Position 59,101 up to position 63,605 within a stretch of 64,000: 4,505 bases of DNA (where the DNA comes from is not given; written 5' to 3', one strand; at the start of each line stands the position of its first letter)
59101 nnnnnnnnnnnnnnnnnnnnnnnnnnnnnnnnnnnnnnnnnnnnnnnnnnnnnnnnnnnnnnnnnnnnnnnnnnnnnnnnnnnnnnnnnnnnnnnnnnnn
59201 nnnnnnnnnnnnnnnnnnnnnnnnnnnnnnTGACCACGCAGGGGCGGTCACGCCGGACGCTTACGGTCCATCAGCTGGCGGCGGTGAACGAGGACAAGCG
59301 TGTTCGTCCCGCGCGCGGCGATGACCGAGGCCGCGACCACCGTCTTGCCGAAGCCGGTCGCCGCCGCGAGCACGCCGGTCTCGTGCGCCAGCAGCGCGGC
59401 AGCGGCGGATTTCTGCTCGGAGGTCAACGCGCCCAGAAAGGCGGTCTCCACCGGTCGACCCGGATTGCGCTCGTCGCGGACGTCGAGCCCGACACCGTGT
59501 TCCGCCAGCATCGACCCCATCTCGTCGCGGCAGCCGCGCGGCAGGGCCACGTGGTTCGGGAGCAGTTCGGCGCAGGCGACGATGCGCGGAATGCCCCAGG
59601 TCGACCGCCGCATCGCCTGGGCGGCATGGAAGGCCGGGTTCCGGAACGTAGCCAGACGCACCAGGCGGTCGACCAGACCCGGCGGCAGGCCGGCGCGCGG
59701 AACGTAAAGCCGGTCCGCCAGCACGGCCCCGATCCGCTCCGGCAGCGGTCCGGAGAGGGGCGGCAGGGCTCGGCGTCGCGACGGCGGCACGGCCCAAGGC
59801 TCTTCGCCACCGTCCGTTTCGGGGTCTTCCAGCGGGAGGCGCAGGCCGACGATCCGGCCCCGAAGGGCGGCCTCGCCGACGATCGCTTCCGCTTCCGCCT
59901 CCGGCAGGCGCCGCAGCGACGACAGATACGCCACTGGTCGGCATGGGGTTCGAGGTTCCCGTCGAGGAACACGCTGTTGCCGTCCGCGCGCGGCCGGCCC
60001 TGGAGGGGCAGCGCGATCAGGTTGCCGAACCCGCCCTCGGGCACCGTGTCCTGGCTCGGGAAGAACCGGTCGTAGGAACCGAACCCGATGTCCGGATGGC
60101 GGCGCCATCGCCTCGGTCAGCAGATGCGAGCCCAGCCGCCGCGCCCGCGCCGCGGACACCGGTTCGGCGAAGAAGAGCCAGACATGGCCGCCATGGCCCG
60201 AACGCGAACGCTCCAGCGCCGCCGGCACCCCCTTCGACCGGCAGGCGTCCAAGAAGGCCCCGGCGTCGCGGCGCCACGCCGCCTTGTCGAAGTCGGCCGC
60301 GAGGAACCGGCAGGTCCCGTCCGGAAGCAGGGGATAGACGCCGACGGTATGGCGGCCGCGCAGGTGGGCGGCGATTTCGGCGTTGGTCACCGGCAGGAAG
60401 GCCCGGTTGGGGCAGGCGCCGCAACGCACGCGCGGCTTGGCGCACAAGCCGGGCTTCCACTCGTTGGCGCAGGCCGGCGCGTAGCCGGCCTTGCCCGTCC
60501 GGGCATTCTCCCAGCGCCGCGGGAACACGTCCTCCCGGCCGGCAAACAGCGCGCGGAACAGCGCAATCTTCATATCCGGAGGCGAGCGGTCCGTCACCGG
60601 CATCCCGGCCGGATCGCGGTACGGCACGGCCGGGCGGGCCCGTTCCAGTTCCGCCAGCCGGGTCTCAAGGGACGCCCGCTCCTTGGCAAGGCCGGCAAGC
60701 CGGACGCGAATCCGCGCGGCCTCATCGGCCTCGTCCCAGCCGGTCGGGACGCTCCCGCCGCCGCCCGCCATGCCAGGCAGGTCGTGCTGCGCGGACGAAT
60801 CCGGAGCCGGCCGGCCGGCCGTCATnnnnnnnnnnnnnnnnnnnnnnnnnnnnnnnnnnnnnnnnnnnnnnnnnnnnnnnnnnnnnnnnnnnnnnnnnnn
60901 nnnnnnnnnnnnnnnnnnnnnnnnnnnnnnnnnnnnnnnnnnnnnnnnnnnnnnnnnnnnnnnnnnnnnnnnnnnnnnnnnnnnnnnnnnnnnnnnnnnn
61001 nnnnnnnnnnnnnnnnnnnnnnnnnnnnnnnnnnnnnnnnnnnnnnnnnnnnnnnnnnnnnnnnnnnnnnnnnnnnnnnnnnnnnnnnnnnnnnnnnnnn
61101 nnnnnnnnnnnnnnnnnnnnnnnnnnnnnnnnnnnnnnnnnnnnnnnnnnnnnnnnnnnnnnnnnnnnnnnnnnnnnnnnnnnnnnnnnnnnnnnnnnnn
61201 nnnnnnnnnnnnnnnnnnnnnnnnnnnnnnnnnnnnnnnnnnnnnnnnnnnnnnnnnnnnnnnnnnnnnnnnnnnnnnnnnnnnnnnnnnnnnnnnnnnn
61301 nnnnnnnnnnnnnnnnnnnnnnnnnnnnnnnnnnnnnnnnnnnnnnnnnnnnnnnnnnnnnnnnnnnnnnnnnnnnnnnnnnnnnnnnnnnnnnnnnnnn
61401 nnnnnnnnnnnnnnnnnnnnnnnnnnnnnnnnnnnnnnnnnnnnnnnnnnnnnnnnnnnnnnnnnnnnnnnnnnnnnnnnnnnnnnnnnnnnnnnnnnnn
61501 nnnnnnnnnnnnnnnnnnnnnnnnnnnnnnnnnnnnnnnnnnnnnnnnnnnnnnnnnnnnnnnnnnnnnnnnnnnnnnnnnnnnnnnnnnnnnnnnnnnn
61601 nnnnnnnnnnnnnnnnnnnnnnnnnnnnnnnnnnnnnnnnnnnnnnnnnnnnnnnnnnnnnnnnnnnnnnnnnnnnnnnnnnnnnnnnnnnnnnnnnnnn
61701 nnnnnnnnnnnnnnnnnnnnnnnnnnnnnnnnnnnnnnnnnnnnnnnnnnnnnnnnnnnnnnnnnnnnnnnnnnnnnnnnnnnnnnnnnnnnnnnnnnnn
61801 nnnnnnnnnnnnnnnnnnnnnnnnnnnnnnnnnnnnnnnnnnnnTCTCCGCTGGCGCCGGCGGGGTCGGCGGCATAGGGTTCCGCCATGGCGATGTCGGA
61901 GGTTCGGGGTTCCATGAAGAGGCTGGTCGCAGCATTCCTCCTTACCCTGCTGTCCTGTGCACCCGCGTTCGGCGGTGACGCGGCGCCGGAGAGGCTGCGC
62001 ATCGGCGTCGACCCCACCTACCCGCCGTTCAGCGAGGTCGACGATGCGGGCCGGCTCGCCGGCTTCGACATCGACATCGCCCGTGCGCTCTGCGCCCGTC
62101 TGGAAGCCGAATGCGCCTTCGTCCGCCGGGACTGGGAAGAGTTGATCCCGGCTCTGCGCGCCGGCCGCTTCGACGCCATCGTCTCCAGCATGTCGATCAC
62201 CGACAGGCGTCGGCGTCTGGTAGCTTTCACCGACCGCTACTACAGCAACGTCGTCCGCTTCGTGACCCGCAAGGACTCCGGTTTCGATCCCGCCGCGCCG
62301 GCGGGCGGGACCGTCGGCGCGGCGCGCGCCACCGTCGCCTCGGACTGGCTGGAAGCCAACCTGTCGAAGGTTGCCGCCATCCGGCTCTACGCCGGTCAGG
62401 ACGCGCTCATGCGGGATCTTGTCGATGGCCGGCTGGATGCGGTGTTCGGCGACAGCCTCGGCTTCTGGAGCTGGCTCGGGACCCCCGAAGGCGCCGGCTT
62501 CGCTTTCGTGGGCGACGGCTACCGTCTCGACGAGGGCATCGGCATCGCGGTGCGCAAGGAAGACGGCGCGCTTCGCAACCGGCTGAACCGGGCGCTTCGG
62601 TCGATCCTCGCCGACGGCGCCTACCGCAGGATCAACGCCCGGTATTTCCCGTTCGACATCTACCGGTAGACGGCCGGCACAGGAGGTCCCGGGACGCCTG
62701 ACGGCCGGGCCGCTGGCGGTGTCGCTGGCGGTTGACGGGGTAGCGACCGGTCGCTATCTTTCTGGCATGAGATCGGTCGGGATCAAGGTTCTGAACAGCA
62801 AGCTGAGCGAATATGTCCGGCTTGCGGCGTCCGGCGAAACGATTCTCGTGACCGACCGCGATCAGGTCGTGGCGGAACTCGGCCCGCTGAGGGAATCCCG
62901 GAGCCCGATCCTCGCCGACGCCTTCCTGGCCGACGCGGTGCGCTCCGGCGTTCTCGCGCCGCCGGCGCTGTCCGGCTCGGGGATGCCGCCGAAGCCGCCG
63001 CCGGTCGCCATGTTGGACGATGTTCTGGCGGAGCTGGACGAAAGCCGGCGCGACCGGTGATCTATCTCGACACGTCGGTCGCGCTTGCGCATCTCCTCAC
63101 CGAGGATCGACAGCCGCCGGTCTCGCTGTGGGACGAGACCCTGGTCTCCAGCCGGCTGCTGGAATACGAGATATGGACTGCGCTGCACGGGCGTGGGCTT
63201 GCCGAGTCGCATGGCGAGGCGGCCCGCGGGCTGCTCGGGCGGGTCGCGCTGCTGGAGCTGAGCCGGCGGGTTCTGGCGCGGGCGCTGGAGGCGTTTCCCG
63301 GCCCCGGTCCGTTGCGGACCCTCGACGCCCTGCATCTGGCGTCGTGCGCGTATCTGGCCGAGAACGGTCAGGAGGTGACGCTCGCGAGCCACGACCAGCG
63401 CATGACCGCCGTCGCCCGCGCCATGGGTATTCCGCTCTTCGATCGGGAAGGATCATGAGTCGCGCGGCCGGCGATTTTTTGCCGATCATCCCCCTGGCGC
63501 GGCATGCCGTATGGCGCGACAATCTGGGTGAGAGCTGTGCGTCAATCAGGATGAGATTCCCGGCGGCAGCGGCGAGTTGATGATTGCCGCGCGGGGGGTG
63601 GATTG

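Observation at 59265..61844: HEAT-repeat protein translationally coupled to an AEP primase-SF2 helicase fusion: candidate undescribed conflict/defence module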

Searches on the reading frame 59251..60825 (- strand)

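Call 3: search_protein_families(library=pfam, proteins=[window:59251-60825:-], max_evalue=0.1)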
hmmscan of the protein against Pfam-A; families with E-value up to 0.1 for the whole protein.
window:59251-60825:- (525 aa): 4 families
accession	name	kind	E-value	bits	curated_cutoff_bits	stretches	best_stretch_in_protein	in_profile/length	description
PF22548.2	AEP-TOTE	-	2.1e-63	214.4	27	1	86-242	2-157/230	TOTE conflict system, Archaeo-Eukaryotic Primase domain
PF04851.21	ResIII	-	1.8e-06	28.4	22.5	1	467-521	4-68/164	Type III restriction enzyme, res subunit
PF00270.35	DEAD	-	0.0012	19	26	1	469-520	2-59/167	DEAD/DEAH box helicase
PF13481.12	AAA_25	-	0.035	14.2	27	1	459-504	10-56/195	AAA domain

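Call 4: search_protein_families(library=ncbifam, proteins=[window:59251-60825:-], max_evalue=0.1)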
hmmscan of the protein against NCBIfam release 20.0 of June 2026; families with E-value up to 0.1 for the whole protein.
window:59251-60825:- (525 aa): 4 families
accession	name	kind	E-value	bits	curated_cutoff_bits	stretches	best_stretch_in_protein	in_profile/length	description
NF040561.1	PrimPol_Msp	equivalog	8e-15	54.4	200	2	145-239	158-269/515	CRISPR-associated primase-polymerase type A1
NF045503.1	repair_heli_XPB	equivalog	0.02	13.4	610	1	471-514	188-236/548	DNA repair helicase XPB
TIGR00631.1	uvrb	equivalog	0.02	13.1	750.1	1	481-518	29-66/658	excinuclease ABC subunit UvrB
NF003673.1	PRK05298.1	equivalog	0.024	13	743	1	482-518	30-66/653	excinuclease ABC subunit UvrB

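Call 6: search_protein_families(library=padloc, proteins=[window:59251-60825:-], max_evalue=0.1)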
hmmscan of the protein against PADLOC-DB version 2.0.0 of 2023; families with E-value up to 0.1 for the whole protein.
window:59251-60825:- (525 aa): 7 families
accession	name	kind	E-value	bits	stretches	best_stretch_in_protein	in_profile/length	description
PDLC01465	PrimPol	-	2.5e-56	189.3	1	84-241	20-166/276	"CAS-I,CAS-II,CAS-III,CAS-IV,CAS-V,CAS-VI; associated"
PDLC01101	PrimPol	-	4.2e-15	53.4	2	145-237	163-266/490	adaptation polymerase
PDLC00201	HamB2|HamB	-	0.0022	14.4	1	467-513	104-150/721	DEAD-box helicase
PDLC00180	HamB1|HamB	-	0.0084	12.7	1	467-513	101-147/709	DEAD-box helicase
PDLC02703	PbeA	-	0.025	11.2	1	470-503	250-283/626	PbeA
PDLC02707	PbeA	-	0.03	10.9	1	467-504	253-291/672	PbeA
PDLC04173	GajB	-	0.091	9.7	1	476-514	4-44/471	-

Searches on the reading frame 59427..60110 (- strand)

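Call 3: search_protein_families(library=pfam, proteins=[window:59427-60110:-], max_evalue=0.1)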
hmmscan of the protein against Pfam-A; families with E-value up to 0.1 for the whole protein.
window:59427-60110:- (228 aa): 1 family
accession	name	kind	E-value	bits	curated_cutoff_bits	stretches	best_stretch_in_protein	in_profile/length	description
PF22548.2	AEP-TOTE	-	4.3e-23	82.5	27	1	4-69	157-222/230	TOTE conflict system, Archaeo-Eukaryotic Primase domain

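Call 4: search_protein_families(library=ncbifam, proteins=[window:59427-60110:-], max_evalue=0.1)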
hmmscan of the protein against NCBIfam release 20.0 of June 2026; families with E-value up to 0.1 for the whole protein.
window:59427-60110:- (228 aa): 1 family
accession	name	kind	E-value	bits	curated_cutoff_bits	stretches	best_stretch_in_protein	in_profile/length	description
NF040561.1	PrimPol_Msp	equivalog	6.2e-05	21.8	200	1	17-63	281-327/515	CRISPR-associated primase-polymerase type A1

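Call 6: search_protein_families(library=padloc, proteins=[window:59427-60110:-], max_evalue=0.1)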
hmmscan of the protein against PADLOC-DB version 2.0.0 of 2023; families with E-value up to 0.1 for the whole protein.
window:59427-60110:- (228 aa): 2 families
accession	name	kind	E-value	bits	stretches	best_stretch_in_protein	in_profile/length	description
PDLC01465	PrimPol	-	3.5e-23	80.6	1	4-62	167-225/276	"CAS-I,CAS-II,CAS-III,CAS-IV,CAS-V,CAS-VI; associated"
PDLC01101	PrimPol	-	0.0018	15.1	1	16-60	276-320/490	adaptation polymerase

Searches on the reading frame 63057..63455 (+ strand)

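Call 63: search_protein_families(library=pfam, proteins=[window:63057-63455:+], max_evalue=0.001)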
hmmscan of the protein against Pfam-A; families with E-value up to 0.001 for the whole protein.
window:63057-63455:+ (133 aa): 1 family
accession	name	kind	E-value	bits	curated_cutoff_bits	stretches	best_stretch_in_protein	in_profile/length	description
PF01850.27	PIN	-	8.8e-12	46.1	23.6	1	2-121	1-119/120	PIN domain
